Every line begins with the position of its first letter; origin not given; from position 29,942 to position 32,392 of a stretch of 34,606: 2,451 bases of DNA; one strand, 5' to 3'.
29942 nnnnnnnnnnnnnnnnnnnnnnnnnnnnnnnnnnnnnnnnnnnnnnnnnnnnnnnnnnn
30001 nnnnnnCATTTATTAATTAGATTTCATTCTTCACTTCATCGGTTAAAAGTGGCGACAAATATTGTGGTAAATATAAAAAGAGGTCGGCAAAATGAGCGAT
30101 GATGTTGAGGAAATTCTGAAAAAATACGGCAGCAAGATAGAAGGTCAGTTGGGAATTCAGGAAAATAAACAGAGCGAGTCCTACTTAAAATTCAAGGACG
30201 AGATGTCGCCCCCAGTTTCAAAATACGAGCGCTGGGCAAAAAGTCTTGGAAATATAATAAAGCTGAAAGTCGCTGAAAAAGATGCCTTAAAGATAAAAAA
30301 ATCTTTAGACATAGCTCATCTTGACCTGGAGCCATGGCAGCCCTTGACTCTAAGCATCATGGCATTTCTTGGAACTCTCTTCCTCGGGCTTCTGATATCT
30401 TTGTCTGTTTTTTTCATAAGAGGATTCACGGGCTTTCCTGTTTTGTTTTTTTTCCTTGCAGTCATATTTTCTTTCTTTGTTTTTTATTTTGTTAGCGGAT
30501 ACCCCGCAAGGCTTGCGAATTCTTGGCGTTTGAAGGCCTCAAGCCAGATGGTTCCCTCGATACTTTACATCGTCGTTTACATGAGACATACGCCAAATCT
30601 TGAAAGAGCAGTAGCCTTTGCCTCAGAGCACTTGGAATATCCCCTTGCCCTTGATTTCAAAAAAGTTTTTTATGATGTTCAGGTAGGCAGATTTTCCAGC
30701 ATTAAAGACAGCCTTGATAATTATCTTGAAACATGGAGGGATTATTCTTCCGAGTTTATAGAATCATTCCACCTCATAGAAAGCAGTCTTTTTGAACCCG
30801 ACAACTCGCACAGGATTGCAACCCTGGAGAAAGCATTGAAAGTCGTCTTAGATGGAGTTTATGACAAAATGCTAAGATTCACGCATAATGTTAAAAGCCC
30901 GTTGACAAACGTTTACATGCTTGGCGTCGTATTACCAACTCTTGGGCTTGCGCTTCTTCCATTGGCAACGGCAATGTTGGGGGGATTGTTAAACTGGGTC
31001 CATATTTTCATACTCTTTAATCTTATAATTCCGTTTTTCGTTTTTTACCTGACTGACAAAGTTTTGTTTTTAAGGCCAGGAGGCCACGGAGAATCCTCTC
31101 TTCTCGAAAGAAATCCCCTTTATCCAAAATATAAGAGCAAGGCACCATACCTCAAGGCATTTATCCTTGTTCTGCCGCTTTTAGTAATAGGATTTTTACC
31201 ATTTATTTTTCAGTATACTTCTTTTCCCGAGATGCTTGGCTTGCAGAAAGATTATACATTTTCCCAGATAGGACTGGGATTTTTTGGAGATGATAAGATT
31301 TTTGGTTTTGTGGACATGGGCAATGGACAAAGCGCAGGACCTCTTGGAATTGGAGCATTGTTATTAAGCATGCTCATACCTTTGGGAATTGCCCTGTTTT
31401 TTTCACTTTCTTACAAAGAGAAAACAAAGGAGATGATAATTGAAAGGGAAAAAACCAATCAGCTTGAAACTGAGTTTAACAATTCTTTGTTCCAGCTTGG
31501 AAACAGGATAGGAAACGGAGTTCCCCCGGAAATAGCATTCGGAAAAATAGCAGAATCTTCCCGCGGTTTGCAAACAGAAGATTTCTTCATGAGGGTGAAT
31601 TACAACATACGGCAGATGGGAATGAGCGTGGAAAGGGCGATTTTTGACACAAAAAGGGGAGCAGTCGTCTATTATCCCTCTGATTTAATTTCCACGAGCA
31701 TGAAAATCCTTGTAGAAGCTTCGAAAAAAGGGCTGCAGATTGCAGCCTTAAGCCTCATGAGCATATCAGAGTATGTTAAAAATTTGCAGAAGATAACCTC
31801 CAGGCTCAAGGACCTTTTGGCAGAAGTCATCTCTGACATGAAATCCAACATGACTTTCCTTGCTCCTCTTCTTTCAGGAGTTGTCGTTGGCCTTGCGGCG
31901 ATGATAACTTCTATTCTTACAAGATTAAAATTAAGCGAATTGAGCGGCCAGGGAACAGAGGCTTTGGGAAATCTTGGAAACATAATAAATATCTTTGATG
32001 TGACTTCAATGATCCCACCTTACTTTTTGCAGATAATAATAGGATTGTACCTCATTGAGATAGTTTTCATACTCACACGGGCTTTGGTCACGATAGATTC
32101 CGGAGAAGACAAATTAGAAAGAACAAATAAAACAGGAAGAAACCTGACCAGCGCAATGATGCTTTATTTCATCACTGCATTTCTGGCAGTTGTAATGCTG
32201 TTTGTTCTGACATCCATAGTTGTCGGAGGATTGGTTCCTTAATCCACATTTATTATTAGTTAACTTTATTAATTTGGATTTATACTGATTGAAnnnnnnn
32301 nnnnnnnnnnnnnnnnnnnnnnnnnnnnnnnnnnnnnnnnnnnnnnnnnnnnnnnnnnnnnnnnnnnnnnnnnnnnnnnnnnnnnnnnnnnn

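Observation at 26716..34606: Type IV pilus/archaellum-superfamily locus with unusual composition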

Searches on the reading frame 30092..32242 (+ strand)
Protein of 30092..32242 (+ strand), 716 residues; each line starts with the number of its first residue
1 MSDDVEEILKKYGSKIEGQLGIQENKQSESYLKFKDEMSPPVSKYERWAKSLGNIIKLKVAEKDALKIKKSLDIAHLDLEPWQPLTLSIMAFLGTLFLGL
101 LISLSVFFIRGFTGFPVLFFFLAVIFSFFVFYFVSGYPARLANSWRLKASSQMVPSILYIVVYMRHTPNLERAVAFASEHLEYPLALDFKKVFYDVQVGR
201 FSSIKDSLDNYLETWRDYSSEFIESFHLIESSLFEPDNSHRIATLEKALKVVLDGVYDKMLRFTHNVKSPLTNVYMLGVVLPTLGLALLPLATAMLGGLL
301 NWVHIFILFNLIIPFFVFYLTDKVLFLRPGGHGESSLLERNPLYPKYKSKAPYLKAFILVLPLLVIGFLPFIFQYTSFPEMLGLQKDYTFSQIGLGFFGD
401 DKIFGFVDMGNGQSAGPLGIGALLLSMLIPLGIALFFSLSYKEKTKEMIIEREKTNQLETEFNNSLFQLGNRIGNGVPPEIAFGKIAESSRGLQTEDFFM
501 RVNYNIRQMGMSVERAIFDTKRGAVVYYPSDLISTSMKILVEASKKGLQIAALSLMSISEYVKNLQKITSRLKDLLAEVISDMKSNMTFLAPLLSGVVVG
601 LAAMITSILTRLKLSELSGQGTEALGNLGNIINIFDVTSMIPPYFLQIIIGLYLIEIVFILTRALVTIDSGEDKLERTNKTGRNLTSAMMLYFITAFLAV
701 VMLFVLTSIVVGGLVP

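Call 3: search_protein_families(library=pfam, proteins=[window:30092-32242:+], max_evalue=0.1)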
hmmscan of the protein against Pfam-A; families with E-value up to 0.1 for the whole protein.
window:30092-32242:+ (716 aa): 0 families

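Call 8: search_protein_families(library=ncbifam, proteins=[window:30092-32242:+], max_evalue=0.1)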
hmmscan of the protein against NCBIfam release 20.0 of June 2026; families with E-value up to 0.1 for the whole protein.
window:30092-32242:+ (716 aa): 0 families

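Call 9: find_homologous_proteins(query=window:30092-32242:+, max_evalue=0.001)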
Query window:30092-32242:+ (716 aa): 3353 proteins with E <= 0.001 among 8000 candidates; the best 120 are listed.
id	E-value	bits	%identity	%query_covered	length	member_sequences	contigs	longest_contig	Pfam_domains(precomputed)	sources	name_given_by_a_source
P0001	0.0e+0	1559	100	100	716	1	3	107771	-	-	-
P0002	0.0e+0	1389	87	100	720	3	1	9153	-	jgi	-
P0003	0.0e+0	1387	87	100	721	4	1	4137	-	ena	-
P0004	0.0e+0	1384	87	100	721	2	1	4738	-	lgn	-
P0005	0.0e+0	1366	86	100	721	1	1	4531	-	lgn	-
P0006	0.0e+0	1359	86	100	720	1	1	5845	-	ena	-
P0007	0.0e+0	1355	85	100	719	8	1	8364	-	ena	-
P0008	0.0e+0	1352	85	100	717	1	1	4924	-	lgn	-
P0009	0.0e+0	1346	84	100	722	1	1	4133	-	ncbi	-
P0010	0.0e+0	1343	84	100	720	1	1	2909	-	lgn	-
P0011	0.0e+0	1341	84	100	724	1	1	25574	-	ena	-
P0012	0.0e+0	1341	84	100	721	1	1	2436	-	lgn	-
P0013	0.0e+0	1340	84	99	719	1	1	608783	-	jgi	jgi:hypothetical protein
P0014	0.0e+0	1335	83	99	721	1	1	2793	-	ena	-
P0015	0.0e+0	1315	83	100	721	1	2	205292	-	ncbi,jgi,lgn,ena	-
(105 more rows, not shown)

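Call 24: search_solved_structures(query=A1, max_evalue=10, show_alignments=3)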
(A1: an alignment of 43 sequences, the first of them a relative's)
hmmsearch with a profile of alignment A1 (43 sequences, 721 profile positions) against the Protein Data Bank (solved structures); distinct sequences matched with E-value up to 10: 0.

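Call 28: search_protein_representatives(protein=window:30092-32242:+)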
Query: 716 residues. Proteins with E-value up to 0.001 (for the whole library): 1042; up to 1e-10: 752; up to 1e-30: 388. The best 150 are listed.
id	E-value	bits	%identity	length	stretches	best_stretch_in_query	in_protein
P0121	0.0e+00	1025.6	64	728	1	4-713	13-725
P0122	1.2e-187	642.0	68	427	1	288-714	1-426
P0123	1.3e-167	575.8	43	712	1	4-714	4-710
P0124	3.7e-164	564.4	42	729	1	2-702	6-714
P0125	1.7e-162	558.9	40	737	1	3-713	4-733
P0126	2.0e-145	502.5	39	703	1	23-708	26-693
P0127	2.6e-144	498.8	55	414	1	3-409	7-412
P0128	3.3e-144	498.5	40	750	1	6-709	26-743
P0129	2.6e-140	485.6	40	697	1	24-712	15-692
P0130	1.7e-135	469.7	39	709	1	26-710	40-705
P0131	2.5e-135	469.1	38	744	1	4-711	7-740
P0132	4.5e-135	468.3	37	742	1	26-713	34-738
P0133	1.6e-134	466.4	43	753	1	5-710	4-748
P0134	1.5e-133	463.3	37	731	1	27-710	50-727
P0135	1.7e-133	463.1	60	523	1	336-715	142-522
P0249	3.4e-64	234.0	27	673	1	26-698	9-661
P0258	1.7e-61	225.1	27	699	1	24-708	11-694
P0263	1.6e-60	221.9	26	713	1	25-705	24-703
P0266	1.8e-59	218.5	28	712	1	81-701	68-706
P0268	9.0e-59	216.1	29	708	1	31-703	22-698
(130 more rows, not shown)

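Call 30: search_protein_families(library=pfam, alignment_id=A2, max_evalue=0.01)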
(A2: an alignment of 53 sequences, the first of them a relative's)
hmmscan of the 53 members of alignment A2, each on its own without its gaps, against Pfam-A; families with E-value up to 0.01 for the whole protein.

A. member 1, P0001 (716 aa): 0 families

B. families by the number of members that match (of 53 scanned): 7 families
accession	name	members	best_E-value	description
PF00482.28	T2SSF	17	3.2e-10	Type II secretion system (T2SS), protein F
PF09548.15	Spore_III_AB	3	1.3e-05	Stage III sporulation protein AB (spore_III_AB)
PF20990.2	DUF2207_C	3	4.8e-05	Predicted membrane protein (DUF2207) C-terminal domain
PF22271.1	DUF6955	1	0.0036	Family of unknown function (DUF6955)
PF04145.20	Ctr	1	0.0049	Ctr copper transporter family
PF20572.3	DUF6781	1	0.0065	Family of unknown function (DUF6781)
PF20237.3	DUF6594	1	0.0067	Family of unknown function (DUF6594)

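Call 31: search_solved_structures(query=A2, max_evalue=10, show_alignments=3)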
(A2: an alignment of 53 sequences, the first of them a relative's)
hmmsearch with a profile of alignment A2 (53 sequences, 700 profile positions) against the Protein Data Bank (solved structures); distinct sequences matched with E-value up to 10: 2.
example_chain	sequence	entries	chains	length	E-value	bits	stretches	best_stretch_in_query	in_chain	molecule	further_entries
2vma_A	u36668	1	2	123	0.21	12.9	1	448-500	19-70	GENERAL SECRETION PATHWAY PROTEIN F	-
2vmb_A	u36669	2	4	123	0.21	12.9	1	448-500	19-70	GENERAL SECRETION PATHWAY PROTEIN F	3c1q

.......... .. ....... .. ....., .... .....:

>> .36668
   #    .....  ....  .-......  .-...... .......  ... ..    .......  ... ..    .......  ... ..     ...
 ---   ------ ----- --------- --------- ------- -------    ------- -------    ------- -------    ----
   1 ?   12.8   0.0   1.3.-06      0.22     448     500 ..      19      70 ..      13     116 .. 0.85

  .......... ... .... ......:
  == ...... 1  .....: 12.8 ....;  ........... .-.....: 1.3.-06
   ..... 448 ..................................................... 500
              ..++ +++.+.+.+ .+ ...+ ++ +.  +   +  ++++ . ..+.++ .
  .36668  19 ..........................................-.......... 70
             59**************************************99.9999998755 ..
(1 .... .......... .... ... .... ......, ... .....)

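Call 32: predict_structure(alignment_id=A1)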
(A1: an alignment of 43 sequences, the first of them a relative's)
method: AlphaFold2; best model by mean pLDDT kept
length: 716 residues; sequences in the alignment: 43
mean_pLDDT: 67.7   pTM: 0.63
mean pLDDT of the five models: 67.7, 62.3, 61.3, 57.5, 52.6
residues with pLDDT >= 90: 0; 70-90: 323; 50-70: 337; < 50: 56
segments of 3 or more residues with pLDDT < 50: 17-32, 38-40, 327-333, 522-526, 617-622, 624-629
pLDDT, mean of each block of 10 residues (from residue 1): 58 53 40 49 65 70 77 72 82 87 83 76 82 77 63 64 67 71 68 76 77 70 76 74 72 66 57 66 72 69 76 72 53 50 61 86 84 68 58 51 55 58 82 85 75 70 69 69 66 62 58 53 50 63 61 63 63 62 69 77 72 53 47 60 79 83 69 70 81 82 72 52
secondary structure, 60 per line:
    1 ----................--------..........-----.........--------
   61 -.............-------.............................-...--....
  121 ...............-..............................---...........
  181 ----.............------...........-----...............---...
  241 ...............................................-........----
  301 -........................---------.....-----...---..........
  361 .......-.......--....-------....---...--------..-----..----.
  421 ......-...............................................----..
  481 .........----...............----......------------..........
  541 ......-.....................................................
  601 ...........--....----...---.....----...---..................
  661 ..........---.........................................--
elements in order (helices of 4 or more, strands of 3 or more residues): H5-20 H29-38 H44-52 H62-74 H82-110 H117-135 H137-166 H170-180 H185-197 H204-214 H220-234 H238-287 H289-296 H302-325 H335-339 H351-367 H369-375 H378-381 H389-392 H420-426 H428-474 H479-489 H494-508 H513-518 H531-546 H548-611 H614-617 H628-632 H643-670 H674-714

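Call 35: find_related_loci(query=A1, collection=genome_contigs, flank=10000)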
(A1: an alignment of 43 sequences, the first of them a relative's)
Query A1 (716 aa) in genome_contigs; peptide patterns used: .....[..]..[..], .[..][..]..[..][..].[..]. (x = any residue, [..] = any of these).
599 stretches matched a pattern (row limit reached: there are more); 584 encode a relative of the query (tblastn E <= 1e-3); the best 80 are kept; 80 distinct loci.
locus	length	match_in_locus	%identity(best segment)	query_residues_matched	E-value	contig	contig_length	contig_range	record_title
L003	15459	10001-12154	87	3-715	0e+0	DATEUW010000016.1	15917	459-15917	MAG TPA_asm: Candidatus Nanoarchaeia archaeon isolate SMAG_U8351 k141_1187376, whole genome shotgun sequence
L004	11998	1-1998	85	47-715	0e+0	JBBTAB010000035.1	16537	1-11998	MAG: Nanoarchaeota archaeon isolate H43-bin082_1 H43_bin082_1_000000000035, whole genome shotgun sequence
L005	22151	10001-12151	74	4-714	0e+0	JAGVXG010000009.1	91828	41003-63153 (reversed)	Candidatus Pacearchaeota archaeon isolate RIFCSPHIGHO2_12_FULL_34_15 rifcsphigho2_12_scaffold_1683, whole genome shotgun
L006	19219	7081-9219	73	4-715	0e+0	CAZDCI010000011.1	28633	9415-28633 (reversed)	MAG TPA_asm: Candidatus Woesearchaeota archaeon isolate SRP141376_co1_348 genome assembly, contig: NODE_3763_length_2863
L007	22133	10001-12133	73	2-709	0e+0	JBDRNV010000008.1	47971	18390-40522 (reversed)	MAG: Nanoarchaeota archaeon isolate MEGAHIT-group-1.916 k141_181129, whole genome shotgun sequence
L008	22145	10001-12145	70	4-715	0e+0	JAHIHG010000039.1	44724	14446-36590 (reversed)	MAG: Nanoarchaeota archaeon isolate KR11_N3.mb.40 KR11_N3.mb.40_k141_84238, whole genome shotgun sequence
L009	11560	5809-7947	69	2-715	0e+0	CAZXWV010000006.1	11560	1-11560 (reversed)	MAG TPA_asm: Candidatus Woesearchaeota archaeon isolate SRP050083_co2_138 genome assembly, contig: NODE_4321_length_1156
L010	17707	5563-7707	73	4-714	0e+0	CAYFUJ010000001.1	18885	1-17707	MAG TPA_asm: Candidatus Woesearchaeota archaeon isolate ERP108616_co1_155 genome assembly, contig: k119_1555383, whole g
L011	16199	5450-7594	70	4-714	0e+0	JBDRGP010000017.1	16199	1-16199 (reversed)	MAG: Candidatus Woesearchaeota archaeon isolate MEGAHIT-group-1.443 k141_183870, whole genome shotgun sequence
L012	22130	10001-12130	69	4-710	0e+0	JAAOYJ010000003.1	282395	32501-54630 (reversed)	Candidatus Pacearchaeota archaeon isolate DPANNHV_H1.bin.34 k83_92324, whole genome shotgun sequence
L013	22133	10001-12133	72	4-715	0e+0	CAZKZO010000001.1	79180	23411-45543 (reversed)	MAG TPA_asm: Candidatus Woesearchaeota archaeon isolate binchicken_co17_241 genome assembly, contig: NODE_982_length_791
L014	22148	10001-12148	70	5-714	0e+0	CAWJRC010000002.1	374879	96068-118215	MAG: uncultured archaeon isolate MFD03726.bin.2.13 genome assembly, contig: contig_25028, whole genome shotgun sequence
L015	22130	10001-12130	70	4-714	0e+0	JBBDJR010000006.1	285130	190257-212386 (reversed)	MAG: Candidatus Pacearchaeota archaeon isolate LejiaA_36_51 Lejia_A_50_length_285130_cov_31, whole genome shotgun sequen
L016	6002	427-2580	72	4-715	0e+0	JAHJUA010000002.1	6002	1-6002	MAG: Nanoarchaeota archaeon isolate OS_PC_MetaG.mb.77 OS_PC_MetaG.mb.77_k141_16703, whole genome shotgun sequence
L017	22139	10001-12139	70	4-712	0e+0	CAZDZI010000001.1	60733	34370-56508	MAG TPA_asm: Candidatus Woesearchaeota archaeon isolate binchicken_co150_114 genome assembly, contig: NODE_935_length_60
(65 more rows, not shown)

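Call 36: fold_search(model_id=the predicted structure, library=pdb)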
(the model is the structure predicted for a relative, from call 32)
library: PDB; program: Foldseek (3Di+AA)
matches with E <= 10: 98; with E <= 0.001: 0
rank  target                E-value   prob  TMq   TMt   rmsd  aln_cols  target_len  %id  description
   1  6xr1                  6.0e-02  0.28  0.10  0.12  33.9       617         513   13  Computationally designed right-handed alpha/alpha single-chain toroid with 9 repeats (released 2021-07-14)
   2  8qai_A                8.8e-02  0.23  0.08  0.14  31.7       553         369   13  X-ray crystal structure of a de novo designed single-chain parallel coiled-coil alpha-helical barrel with 7 inner heli (released 2024-07-03)
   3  1tr2_A                2.4e-01  0.20  0.13  0.10  37.3       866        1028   12  Crystal structure of human full-length vinculin (residues 1-1066) (released 2005-11-15)
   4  8w20_A                4.0e-01  0.10  0.10  0.10  60.5       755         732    9  Umb1 umbrella toxin particle (released 2024-04-17)
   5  3jc8_Ca               5.8e-01  0.44  0.13  0.24  18.7       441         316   12  Architectural model of the type IVa pilus machine in a piliated state (released 2016-03-16)
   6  8qah_B                5.8e-01  0.10  0.09  0.13  33.4       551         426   11  X-ray crystal structure of a de novo designed single-chain parallel coiled-coil alpha-helical barrel with 8 inner heli (released 2024-07-03)
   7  4c7r_B                6.0e-01  0.09  0.08  0.11  33.3       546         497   12  Inward facing conformation of the trimeric betaine transporter BetP in complex with lipids (released 2013-10-30)
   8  4c7r_C                6.0e-01  0.08  0.08  0.10  33.7       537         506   13  Inward facing conformation of the trimeric betaine transporter BetP in complex with lipids (released 2013-10-30)
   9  8qah_A                9.4e-01  0.08  0.09  0.13  33.5       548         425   11  X-ray crystal structure of a de novo designed single-chain parallel coiled-coil alpha-helical barrel with 8 inner heli (released 2024-07-03)
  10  6bs9_A                1.5e+00  0.97  0.12  0.51   4.4       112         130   16  Stage III sporulation protein AB (SpoIIIAB) (released 2018-01-17)
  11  4ain_C                1.7e+00  0.05  0.08  0.11  33.4       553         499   12  Crystal structure of BetP with asymmetric protomers. (released 2012-06-06)
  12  4faa_A                1.8e+00  0.04  0.08  0.10  29.9       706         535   12  Structure of Recombinant Cytochrome ba3 Oxidase mutant A120F+A204F from Thermus thermophilus (released 2012-10-31)
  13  9mvz_D                1.8e+00  0.02  0.07  0.06  60.5       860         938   11  Tripartite complex of MmpL5-S5-AcpM from Mycolicibacterium smegmatis (released 2025-07-30)
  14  4cz8_B                2.0e+00  0.08  0.10  0.15  26.2       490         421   13  Structure of the sodium proton antiporter PaNhaP from Pyrococcus abyssii at pH 8. (released 2014-12-17)
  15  6fuy                  2.1e+00  0.06  0.12  0.10  33.3       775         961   10  Crystal structure of human full-length vinculin-T12-A974K (residues 1-1066) (released 2018-03-14)
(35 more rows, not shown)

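Call 55: search_protein_families(library=pfam, proteins=[P0249, P0258, P0263, P0266, P0268], max_evalue=1)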
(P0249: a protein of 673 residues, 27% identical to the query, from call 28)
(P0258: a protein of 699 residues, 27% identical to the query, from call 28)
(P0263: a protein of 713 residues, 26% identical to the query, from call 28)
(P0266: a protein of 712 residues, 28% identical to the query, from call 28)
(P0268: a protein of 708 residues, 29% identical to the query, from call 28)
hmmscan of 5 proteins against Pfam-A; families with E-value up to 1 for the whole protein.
P0249 (673 aa): 1 family
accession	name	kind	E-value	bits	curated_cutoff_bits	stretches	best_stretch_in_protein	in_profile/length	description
PF00482.28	T2SSF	-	4.4e-07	30.4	25.2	2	137-266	4-125/125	Type II secretion system (T2SS), protein F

P0258 (699 aa): 2 families
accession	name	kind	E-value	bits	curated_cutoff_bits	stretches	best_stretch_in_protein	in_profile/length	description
PF20990.2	DUF2207_C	-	0.0078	16.4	33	1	209-306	91-189/247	Predicted membrane protein (DUF2207) C-terminal domain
PF10984.13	DUF2794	-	0.21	12.1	27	1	369-398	15-43/85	Protein of unknown function (DUF2794)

P0263 (713 aa): 2 families
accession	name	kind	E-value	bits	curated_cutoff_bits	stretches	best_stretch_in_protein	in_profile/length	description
PF13420.13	Acetyltransf_4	-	0.1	13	24.3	0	6-147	7-128/155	Acetyltransferase (GNAT) domain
PF05130.17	FlgN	-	0.57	11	30.5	0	543-635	41-130/147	FlgN protein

P0266 (712 aa): 4 families
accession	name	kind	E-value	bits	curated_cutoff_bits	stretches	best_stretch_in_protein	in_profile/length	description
PF00482.28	T2SSF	-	3e-05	24.4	25.2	2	161-282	14-125/125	Type II secretion system (T2SS), protein F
PF24563.1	KH_Mug60-KHD4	-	0.032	14.5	27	1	556-589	7-40/70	Mug60/KHD4 KH type I domain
PF12644.12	DUF3782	-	0.44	11.2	24.4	0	194-218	25-50/78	Protein of unknown function (DUF3782)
PF11947.13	DUF3464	-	0.78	9.9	25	0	87-134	71-118/149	Photosynthesis affected mutant 68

P0268 (708 aa): 1 family
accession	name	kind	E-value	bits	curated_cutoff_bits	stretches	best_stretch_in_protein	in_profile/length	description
PF00482.28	T2SSF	-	7.6e-08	32.8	25.2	1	138-270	2-125/125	Type II secretion system (T2SS), protein F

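Call 66: search_protein_families(library=ncbifam, proteins=[P0249, P0268], max_evalue=0.1)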
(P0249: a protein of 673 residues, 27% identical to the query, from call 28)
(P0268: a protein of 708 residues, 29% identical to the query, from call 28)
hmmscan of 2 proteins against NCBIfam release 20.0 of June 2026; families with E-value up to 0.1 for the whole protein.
P0249 (673 aa): 0 families

P0268 (708 aa): 2 families
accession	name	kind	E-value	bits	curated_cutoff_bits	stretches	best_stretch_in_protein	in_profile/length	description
NF033891.1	surf_exc_IncI1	exception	0.042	13.3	100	0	393-441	38-86/210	plasmid IncI1-type surface exclusion protein ExcA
TIGR02120.1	GspF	equivalog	0.064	12.5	424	0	206-274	331-397/401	type II secretion system inner membrane protein GspF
